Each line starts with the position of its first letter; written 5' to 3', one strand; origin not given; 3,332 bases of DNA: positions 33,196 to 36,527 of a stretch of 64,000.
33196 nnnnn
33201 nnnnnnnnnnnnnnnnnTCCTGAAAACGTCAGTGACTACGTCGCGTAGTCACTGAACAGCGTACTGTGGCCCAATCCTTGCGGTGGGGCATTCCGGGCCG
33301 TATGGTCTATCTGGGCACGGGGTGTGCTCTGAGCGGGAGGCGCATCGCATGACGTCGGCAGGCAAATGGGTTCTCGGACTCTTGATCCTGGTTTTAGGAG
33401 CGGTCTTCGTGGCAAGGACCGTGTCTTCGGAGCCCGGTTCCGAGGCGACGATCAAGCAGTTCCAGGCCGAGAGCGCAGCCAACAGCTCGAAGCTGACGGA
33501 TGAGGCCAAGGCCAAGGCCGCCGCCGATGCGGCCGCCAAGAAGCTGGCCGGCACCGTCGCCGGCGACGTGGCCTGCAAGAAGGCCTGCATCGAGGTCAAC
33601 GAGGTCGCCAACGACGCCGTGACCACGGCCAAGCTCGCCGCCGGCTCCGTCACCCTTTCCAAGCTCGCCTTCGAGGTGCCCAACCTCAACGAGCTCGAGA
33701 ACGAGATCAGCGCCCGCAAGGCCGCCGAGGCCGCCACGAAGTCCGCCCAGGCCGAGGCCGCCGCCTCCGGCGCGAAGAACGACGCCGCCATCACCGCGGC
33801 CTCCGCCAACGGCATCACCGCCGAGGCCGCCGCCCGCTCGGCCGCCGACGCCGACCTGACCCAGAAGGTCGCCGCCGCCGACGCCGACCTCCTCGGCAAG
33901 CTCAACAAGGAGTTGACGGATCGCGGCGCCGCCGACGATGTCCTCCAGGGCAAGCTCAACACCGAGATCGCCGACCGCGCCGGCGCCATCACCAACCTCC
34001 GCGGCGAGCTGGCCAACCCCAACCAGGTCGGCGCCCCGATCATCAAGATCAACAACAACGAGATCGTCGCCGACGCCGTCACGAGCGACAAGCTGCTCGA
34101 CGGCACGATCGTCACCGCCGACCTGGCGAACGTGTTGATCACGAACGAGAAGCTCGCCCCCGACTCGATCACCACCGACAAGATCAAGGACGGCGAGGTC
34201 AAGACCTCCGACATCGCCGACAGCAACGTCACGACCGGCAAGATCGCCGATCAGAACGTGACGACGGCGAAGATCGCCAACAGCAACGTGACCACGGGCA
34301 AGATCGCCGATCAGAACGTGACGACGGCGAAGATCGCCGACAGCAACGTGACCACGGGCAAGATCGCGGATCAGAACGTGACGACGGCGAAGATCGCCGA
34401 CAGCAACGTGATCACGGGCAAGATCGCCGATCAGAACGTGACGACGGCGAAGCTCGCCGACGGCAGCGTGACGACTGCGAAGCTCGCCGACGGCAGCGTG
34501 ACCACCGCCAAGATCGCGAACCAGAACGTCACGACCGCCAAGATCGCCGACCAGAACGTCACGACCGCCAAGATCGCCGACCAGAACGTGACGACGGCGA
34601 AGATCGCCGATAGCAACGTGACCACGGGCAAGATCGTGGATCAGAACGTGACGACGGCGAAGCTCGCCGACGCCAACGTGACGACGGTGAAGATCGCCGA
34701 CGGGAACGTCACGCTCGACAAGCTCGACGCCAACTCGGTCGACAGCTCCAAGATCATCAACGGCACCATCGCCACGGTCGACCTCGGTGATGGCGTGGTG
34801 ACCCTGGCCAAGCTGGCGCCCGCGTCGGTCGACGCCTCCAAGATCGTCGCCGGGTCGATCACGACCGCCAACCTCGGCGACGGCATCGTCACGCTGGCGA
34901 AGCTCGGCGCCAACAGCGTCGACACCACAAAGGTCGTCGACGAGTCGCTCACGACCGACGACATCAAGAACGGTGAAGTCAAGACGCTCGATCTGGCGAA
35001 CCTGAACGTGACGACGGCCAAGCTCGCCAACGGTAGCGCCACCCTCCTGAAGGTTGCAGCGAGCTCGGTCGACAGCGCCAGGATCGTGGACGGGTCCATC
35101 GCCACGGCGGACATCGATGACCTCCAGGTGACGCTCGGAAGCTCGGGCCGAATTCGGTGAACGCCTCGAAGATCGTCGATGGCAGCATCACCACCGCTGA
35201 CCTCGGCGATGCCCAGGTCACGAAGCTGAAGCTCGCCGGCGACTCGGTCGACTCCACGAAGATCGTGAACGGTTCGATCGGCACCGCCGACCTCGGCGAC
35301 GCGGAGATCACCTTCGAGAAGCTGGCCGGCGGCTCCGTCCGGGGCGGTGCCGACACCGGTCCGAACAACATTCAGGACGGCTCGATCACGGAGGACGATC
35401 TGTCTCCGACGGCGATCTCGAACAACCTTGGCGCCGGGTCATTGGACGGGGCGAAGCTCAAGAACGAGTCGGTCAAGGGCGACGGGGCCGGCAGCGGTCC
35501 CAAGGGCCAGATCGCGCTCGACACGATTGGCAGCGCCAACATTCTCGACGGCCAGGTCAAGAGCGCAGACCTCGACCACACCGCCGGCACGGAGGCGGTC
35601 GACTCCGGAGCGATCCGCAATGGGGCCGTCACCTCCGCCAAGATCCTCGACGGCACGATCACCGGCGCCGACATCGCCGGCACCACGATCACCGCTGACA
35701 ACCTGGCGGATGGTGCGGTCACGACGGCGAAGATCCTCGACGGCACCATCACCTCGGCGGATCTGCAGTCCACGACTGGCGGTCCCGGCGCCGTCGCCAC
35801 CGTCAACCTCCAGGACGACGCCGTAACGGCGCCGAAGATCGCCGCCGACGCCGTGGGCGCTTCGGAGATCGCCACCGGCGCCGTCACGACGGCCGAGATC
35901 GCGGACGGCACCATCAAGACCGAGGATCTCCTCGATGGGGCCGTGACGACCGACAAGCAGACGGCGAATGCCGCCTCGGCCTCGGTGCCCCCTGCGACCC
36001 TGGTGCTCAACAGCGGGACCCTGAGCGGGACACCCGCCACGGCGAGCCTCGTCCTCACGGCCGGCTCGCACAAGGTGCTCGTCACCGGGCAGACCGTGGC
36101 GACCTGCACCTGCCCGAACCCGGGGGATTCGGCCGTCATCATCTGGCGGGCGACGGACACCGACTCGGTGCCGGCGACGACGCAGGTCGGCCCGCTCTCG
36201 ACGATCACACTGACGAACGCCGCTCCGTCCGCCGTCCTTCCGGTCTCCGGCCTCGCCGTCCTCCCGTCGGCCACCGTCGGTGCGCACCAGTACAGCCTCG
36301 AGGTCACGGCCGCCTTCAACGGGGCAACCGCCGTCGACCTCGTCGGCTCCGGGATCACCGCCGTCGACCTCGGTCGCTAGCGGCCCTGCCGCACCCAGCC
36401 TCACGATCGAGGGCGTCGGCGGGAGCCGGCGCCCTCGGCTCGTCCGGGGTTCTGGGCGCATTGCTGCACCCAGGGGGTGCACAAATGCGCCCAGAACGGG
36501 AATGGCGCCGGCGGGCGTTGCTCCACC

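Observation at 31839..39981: Candidate envelope/surface-appendage module inserted between whiG and rpsB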

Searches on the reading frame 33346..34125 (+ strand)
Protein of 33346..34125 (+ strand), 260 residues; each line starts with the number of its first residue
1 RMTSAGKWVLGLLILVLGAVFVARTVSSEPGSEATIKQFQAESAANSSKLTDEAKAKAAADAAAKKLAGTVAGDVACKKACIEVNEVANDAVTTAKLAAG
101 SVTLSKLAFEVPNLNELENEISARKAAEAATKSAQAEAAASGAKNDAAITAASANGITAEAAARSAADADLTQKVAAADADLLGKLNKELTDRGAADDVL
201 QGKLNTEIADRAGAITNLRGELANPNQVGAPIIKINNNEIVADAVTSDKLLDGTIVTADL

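Call 92: find_related_loci(query=window:33346-34125:+, collection=viral_contigs, flank=8000)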
Query window:33346-34125:+ (260 aa) in viral_contigs; peptide patterns used: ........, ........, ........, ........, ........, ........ (x = any residue, [..] = any of these).
30 stretches matched a pattern, but none encodes a relative of the query by tblastn (E <= 1e-3).
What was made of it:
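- Closest known: Phage tail fibres. Different: The N-terminal module is absent from viral contigs (call 92).
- The N-terminal anchor and stalk are absent from viral contigs (call 92).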

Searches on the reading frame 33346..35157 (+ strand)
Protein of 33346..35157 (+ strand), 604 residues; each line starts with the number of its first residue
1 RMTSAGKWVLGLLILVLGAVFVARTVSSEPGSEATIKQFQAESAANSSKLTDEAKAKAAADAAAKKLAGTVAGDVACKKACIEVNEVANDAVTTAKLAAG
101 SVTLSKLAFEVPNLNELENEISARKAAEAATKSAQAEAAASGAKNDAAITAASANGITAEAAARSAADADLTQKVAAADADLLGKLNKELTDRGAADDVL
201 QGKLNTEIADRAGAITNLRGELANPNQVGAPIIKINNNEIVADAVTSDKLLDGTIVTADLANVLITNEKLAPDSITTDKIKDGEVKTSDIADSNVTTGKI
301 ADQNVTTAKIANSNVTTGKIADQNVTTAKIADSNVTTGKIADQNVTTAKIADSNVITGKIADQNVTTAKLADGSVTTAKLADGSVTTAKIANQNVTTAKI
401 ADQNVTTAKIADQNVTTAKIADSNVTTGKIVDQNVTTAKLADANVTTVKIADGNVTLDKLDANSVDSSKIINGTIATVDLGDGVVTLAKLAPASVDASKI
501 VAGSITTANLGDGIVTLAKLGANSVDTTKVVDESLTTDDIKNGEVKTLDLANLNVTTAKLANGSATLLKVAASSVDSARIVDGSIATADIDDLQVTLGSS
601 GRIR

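Call 28: find_homologous_proteins(query=window:33346-35157:+)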
Query window:33346-35157:+ (604 aa): 3260 proteins with E <= 0.001 among 8000 candidates; the best 120 are listed.
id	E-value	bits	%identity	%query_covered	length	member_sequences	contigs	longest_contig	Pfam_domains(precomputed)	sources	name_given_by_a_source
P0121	6.6e-120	420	45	94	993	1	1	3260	-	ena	-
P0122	2.5e-115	405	54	77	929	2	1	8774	-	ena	-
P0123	1.5e-113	399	52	55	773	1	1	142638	PF07223.18,PF25296.2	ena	-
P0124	3.3e-106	375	51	78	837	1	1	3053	-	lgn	-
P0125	2.9e-105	371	46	93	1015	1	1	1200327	-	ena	-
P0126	2.9e-102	362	51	79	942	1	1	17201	-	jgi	jgi:hypothetical protein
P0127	3.7e-102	361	51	44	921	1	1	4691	PF13599.14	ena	-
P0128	5.7e-101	357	50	73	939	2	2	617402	-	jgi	jgi:hypothetical protein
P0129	8.8e-101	357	59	63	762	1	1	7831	-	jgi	jgi:hypothetical protein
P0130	8.0e-100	353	47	76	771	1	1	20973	-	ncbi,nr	ncbi:MAG: hypothetical protein KY458_06740, partial [Actinobacteria bacterium]|nr:hypothetical prote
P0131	8.2e-100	353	55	64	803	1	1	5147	-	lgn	-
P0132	1.2e-99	353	51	49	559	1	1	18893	-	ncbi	-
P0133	1.1e-98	350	42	43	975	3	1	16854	-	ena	-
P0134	1.6e-98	349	43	56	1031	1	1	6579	-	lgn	-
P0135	1.5e-97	346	45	90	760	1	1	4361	-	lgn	-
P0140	1.0e-88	317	58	50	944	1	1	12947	PF03906.21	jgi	jgi:hypothetical protein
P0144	1.8e-85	306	52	40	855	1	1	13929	PF03906.21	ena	-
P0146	3.2e-83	299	40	50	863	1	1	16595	PF08977.16,PF03906.21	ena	-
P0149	4.9e-81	292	40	50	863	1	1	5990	PF08977.16,PF03906.21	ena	-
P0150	1.4e-80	290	52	37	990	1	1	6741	PF03906.21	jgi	-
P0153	1.6e-79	286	72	29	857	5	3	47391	PF03906.21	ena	-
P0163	6.8e-75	271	48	45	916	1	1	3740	PF18454.8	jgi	-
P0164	9.5e-75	271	42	45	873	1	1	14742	PF03906.21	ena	-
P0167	1.1e-73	267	50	35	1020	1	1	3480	PF03906.21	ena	-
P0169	2.9e-72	263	45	36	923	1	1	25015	PF03906.21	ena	-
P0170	3.0e-72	263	59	37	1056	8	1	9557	PF03906.21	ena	-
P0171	3.1e-72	262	47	53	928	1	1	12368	PF07484.18,PF25296.2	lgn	-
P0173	7.2e-72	261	37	95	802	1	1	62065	-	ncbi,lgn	-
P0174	2.2e-71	260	62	34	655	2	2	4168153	-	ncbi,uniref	ncbi:hypothetical protein [Bdellovibrio bacteriovorus]|uniref:hypothetical protein n=1 Tax=Bdellovib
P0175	2.7e-71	259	47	37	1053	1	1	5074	PF03906.21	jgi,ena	-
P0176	6.6e-71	258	39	77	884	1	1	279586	-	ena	-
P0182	1.1e-67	247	48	44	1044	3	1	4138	PF03906.21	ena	-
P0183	1.6e-67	247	44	47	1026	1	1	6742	PF03906.21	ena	-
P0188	1.8e-66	243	50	38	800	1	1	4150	PF13599.14,PF03906.21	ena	-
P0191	7.2e-66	241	51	35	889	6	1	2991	PF13599.14,PF03906.21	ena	-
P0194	3.0e-65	239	41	36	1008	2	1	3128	PF03906.21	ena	-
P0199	1.7e-64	237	40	50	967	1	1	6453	PF03906.21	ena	-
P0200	2.0e-64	237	45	40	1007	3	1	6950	PF03906.21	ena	-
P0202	7.3e-64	235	47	45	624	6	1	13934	PF03906.21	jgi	-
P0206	1.0e-62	231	43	52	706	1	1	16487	PF03906.21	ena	-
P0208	2.9e-62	230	49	36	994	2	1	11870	PF03906.21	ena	-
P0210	5.5e-62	229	57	35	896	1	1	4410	PF18454.8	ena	-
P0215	1.3e-60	224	49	30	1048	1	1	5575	PF03906.21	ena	-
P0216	1.3e-60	224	44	55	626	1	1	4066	PF03906.21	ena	-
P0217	2.1e-60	223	56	38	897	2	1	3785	PF03906.21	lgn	-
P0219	8.1e-60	222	45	39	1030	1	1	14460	PF03906.21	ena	-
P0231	3.0e-58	216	44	52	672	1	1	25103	PF05662.20,PF03906.21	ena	-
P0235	7.2e-58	215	43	37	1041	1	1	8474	PF03906.21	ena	-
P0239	3.0e-56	210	44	37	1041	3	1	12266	PF03906.21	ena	-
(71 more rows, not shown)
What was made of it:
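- On Phage-tail-fibre-like / MAT-type trimeric fibres: Relatives carry PF03906, PF07484 and PF18454 (call 28).
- Thousands of repeat relatives, many carrying T7 tail-fibre, collar or Mtd_N domains, plus Bdellovibrio proteins (call 28). Some relatives carry Pfam Pentapeptide_4 (call 28).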

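Call 29: search_solved_structures(query=window:33346-35157:+, max_evalue=0.1, show_alignments=2)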
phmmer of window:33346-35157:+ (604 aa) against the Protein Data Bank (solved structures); distinct sequences matched with E-value up to 0.1: 8.
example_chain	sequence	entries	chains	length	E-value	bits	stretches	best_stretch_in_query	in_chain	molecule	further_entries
4yei_A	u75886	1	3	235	6.5e-07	32.1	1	362-511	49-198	beta1mut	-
4yc5_A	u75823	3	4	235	6.6e-07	32.1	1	363-511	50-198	beta1 | beta1 protein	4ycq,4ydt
5dra_A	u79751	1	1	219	9.7e-07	31.5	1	293-425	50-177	3beta1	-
5dn0_A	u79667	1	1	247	2e-06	30.5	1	278-425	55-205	beta1 t1555 loop variant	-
4yfo_A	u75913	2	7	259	2.7e-06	30.1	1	368-541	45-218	beta1_ex1 | 6beta1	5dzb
5dqa_A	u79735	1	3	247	4.9e-06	29.2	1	292-445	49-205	t3284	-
5di5_A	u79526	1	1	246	3.6e-05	26.3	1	368-519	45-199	beta1 t801 loop variant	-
5dns_A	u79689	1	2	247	4.8e-05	25.9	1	279-433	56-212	t1428 beta1 loop design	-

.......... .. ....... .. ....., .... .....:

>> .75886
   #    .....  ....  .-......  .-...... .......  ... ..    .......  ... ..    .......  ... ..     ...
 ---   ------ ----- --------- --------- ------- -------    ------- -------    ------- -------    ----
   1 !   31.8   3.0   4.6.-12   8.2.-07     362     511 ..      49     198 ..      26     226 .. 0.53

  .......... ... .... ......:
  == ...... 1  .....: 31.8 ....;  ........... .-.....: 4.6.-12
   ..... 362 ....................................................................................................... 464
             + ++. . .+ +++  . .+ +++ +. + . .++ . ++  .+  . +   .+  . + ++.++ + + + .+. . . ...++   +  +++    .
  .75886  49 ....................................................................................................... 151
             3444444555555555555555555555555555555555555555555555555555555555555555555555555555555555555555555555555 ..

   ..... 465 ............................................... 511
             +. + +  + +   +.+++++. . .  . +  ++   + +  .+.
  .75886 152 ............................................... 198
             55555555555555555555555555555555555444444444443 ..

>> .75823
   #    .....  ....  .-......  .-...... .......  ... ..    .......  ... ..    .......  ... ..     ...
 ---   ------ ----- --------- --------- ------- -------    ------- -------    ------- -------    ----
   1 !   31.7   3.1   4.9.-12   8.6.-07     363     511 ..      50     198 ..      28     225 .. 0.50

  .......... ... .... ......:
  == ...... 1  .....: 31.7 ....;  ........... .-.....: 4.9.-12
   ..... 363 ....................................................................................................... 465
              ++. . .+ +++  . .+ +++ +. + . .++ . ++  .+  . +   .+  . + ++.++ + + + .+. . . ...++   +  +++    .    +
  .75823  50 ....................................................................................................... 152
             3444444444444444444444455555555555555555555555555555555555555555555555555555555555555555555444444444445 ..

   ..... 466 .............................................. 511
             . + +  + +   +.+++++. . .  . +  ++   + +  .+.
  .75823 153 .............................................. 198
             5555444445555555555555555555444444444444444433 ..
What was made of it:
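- On Pentapeptide repeat proteins (Rfr fold): There is only weak similarity to designed repeats (E about 1e-6; call 29).
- The 10/20-residue repeat aligns in register with designed consensus pentapeptide-repeat solenoids (4yei, 4yc5; E about 1e-6; call 29).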

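Call 82: search_protein_families(library=phrogs, proteins=[window:33346-35157:+, P0128, P0125], max_evalue=0.001)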
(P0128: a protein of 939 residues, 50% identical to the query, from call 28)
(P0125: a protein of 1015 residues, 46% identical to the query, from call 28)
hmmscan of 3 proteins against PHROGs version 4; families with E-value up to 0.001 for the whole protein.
window:33346-35157:+ (604 aa): 13 families
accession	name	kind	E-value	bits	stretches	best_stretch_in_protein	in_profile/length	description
phrog_28766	-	tail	1e-83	282.3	5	380-481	126-227/472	tail fiber protein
phrog_892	-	tail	5.9e-61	208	7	315-395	340-420/782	tail fiber protein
phrog_13518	-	unknown function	2.7e-56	192.3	3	235-544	127-425/1230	-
phrog_21412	-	tail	3.2e-31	109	3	371-587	349-568/1452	tail fiber protein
phrog_36443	-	unknown function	1.1e-20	74.2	3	300-397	384-481/1238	-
phrog_26466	-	unknown function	1.9e-15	56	4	449-530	1813-1894/2337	-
phrog_32822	-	head and packaging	6.8e-14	51.5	2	229-440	943-1154/1548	virion structural protein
phrog_7660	-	tail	7.4e-13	48.1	3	386-476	436-524/1656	tail fiber protein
phrog_35419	-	tail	1.3e-10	42.1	0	413-465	239-291/414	tail fiber protein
phrog_15350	-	unknown function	3.5e-10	40.3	1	277-455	94-271/494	-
phrog_8780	-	tail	1.3e-08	34.5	0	351-398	616-664/755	minor tail protein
phrog_38396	-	tail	1.1e-06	27.6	0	340-392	1326-1378/1435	tail protein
phrog_2952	-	tail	0.00033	20.8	0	430-463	334-367/488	minor tail protein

P0128 (939 aa): 4 families
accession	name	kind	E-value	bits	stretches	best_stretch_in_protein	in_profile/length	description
phrog_892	-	tail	4.7e-16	59.5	1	317-384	349-416/782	tail fiber protein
phrog_13518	-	unknown function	3.9e-11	42.7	2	421-715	146-423/1230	-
phrog_32822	-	head and packaging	7.8e-06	24.8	1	205-375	978-1156/1548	virion structural protein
phrog_28766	-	tail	0.00048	19.6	0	416-488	175-246/472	tail fiber protein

P0125 (1015 aa): 4 families
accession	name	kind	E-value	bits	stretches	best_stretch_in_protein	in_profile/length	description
phrog_13518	-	unknown function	6.1e-14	52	1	234-518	127-380/1230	-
phrog_892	-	tail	8.9e-13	48.7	2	454-528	349-423/782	tail fiber protein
phrog_28766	-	tail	1.4e-05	24.7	1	442-528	118-202/472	tail fiber protein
phrog_21412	-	tail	2.2e-05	23.4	1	429-519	836-926/1452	tail fiber protein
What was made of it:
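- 33349..36380 (+): Fibre gene, about 1010 aa, with an indel near 35140-35160. Parts: N-terminal TM anchor, C-K-K-x-C motif, a helix of about 110 residues, a tail-fibre-type repeat shaft of about 660 residues, and a C-terminal jelly-roll tip. PHROG tail-fibre families phrog_28766 (E=1e-83) and phrog_892 (E=6e-61) (call 82).
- On Phage-tail-fibre-like / MAT-type trimeric fibres: phrog_28766 at E=1e-83 and phrog_892 at E=6e-61, plus further tail-fibre PHROGs (call 82).
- Closest known: Phage tail fibres. Same: Shaft repeats are homologous (E=1e-83 and 6e-61; call 82).
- PHROG tail-fibre families at E=1e-83 and 6e-61 (call 82). The much stronger matches are to phage tail-fibre families (call 82). 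The shaft is homologous to phage tail fibres (call 82).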

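Call 83: find_encoding_contigs(protein=P0176, flank=10000, max_places=1)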
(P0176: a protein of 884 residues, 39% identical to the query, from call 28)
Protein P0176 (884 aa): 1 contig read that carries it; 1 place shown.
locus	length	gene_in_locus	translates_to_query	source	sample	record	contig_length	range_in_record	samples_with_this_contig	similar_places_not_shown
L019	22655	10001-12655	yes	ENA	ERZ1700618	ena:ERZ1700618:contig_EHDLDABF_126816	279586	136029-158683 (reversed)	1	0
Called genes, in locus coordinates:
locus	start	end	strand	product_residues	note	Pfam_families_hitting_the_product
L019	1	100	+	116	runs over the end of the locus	PF01245:Ribosomal_L19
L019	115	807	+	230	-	PF10502:Peptidase_S26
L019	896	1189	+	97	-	PF10611:DUF2469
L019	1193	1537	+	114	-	PF08378:NERD (weak), PF02021:UPF0102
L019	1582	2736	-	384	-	PF01385:OrfB_IS605, PF07282:Cas12f1-like_TNB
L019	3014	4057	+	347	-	PF01053:Cys_Met_Meta_PP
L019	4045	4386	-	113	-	PF00581:Rhodanese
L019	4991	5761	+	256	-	PF00378:ECH_1, PF16113:ECH_2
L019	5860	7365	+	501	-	PF13541:ChlI, PF07728:AAA_5 (faint), PF01078:Mg_chelatase, PF00158:Sigma54_activat (faint), PF00493:MCM, PF13335:Mg_chelatase_C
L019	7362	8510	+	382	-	PF02481:DNA_processg_A, PF17782:WHD_DprA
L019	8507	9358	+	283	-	PF04542:Sigma70_r2, PF04539:Sigma70_r3 (faint), PF08281:Sigma70_r4_2, PF04545:Sigma70_r4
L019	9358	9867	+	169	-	-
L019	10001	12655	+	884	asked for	-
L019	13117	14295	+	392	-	PF24096:DUF7379, PF02089:Palm_thioest (weak), PF05057:DUF676 (weak), PF07819:PGAP1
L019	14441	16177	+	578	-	PF08486:SpoIID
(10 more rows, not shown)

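Call 84: find_encoding_contigs(protein=P0173, flank=10000, max_places=1)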
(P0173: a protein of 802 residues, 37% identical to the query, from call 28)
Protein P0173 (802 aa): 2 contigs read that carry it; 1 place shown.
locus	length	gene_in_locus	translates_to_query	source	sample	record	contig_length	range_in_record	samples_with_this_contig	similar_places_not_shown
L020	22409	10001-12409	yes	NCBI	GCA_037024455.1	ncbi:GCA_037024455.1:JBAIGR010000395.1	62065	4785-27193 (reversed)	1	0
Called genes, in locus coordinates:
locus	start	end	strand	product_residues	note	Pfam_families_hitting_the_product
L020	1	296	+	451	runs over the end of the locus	PF02881:SRP54_N, PF06414:Zeta_toxin (weak), PF13401:AAA_22, PF00448:SRP54, PF01656:CbiA (weak), PF02978:SRP_SPB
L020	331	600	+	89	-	PF00886:Ribosomal_S16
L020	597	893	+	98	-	PF13083:KH_KhpA-B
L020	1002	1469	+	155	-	PF01782:RimM, PF24986:PRC_RimM (weak)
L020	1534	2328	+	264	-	PF01746:tRNA_m1G_MT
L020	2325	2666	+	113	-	PF01245:Ribosomal_L19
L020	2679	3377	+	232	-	PF10502:Peptidase_S26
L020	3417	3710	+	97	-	PF10611:DUF2469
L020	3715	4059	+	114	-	PF08378:NERD (weak), PF02021:UPF0102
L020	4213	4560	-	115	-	PF00581:Rhodanese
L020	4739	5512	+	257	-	PF00378:ECH_1, PF16113:ECH_2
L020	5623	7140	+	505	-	PF13541:ChlI, PF01078:Mg_chelatase, PF00158:Sigma54_activat (faint), PF07728:AAA_5 (faint), PF00493:MCM, PF13335:Mg_chelatase_C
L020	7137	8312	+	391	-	PF02481:DNA_processg_A, PF17782:WHD_DprA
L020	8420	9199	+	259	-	PF04542:Sigma70_r2, PF04539:Sigma70_r3 (faint), PF13384:HTH_23 (faint), PF08281:Sigma70_r4_2, PF04545:Sigma70_r4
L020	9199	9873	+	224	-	-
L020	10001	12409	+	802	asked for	-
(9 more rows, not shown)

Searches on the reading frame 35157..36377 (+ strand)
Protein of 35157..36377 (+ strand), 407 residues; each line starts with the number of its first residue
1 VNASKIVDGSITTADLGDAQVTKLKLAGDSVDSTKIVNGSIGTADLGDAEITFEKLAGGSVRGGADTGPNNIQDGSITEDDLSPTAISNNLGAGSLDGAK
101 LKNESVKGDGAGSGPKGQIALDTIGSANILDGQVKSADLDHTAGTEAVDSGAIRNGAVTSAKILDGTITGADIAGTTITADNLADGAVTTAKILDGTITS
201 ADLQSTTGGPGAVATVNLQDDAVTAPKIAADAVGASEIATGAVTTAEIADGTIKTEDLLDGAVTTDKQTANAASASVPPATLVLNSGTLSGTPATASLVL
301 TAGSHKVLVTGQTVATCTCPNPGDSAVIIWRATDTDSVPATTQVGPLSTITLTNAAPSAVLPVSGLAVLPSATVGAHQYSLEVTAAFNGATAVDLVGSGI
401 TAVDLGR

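Call 82: search_protein_families(library=phrogs, proteins=[window:35157-36377:+], max_evalue=0.001)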
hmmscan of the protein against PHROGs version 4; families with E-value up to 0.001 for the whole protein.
window:35157-36377:+ (407 aa): 9 families
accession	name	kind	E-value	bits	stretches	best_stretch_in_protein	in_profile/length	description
phrog_892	-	tail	3.1e-35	122.9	3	210-323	347-461/782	tail fiber protein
phrog_13518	-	unknown function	3.4e-21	76.1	2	71-273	201-404/1230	-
phrog_28766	-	tail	5.5e-18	65.6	3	4-62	154-212/472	tail fiber protein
phrog_21412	-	tail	6.3e-11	41.7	1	195-354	849-1018/1452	tail fiber protein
phrog_26466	-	unknown function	6e-08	31.1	1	169-296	1801-1916/2337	-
phrog_36443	-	unknown function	8e-07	28.3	1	3-63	421-481/1238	-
phrog_38396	-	tail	2.4e-06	26.5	1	148-207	1321-1380/1435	tail protein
phrog_7660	-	tail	7.4e-06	24.9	0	211-281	443-512/1656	tail fiber protein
phrog_32822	-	head and packaging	4.6e-05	22.2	0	221-276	977-1032/1548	virion structural protein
